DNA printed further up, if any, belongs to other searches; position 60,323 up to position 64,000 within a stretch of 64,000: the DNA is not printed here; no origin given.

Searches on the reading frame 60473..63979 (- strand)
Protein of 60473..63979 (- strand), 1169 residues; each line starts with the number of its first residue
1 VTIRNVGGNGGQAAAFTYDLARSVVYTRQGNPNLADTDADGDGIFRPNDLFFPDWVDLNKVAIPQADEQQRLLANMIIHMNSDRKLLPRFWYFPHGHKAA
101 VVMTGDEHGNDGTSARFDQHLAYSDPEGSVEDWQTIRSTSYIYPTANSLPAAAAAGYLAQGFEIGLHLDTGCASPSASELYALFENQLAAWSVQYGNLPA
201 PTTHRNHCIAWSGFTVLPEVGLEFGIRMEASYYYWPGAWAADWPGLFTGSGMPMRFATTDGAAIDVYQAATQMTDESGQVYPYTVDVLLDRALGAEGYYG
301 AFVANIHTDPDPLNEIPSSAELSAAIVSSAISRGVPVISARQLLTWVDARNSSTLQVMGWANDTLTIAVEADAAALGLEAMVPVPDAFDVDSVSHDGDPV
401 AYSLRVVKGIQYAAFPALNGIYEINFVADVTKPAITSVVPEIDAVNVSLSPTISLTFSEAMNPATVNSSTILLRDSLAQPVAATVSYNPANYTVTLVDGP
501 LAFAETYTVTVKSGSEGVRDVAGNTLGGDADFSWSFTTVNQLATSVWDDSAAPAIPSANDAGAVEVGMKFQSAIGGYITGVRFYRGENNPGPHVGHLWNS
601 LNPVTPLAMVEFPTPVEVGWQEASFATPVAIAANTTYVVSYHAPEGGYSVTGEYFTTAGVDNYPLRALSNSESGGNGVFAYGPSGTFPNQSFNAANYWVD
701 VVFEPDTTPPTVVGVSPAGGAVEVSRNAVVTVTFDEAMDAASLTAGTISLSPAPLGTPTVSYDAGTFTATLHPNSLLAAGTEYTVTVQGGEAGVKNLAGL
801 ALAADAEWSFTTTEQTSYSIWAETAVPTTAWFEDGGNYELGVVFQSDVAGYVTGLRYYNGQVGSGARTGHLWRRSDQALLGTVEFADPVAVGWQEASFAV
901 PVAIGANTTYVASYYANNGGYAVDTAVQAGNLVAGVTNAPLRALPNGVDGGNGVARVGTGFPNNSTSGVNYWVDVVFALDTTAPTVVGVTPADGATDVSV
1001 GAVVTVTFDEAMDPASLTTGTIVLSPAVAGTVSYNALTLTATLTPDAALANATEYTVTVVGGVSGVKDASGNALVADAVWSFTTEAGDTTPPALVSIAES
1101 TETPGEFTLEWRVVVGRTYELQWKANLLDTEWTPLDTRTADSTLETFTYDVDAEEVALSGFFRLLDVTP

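Call 63: search_protein_families(library=pfam, proteins=[window:60473-63979:-], max_evalue=0.00001)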
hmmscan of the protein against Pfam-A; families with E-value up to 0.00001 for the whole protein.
window:60473-63979:- (1169 aa): 3 families
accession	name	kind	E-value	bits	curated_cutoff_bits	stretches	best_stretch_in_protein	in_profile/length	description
PF13313.11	DUF4082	-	9.1e-78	259.6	28.4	2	551-699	2-143/143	Domain of unknown function (DUF4082)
PF13205.12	Big_5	-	2.7e-68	227.7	23.6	3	980-1084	1-105/105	Bacterial Ig-like domain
PF04234.18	CopC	-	3e-06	28.6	23.3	0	435-515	4-78/92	CopC domain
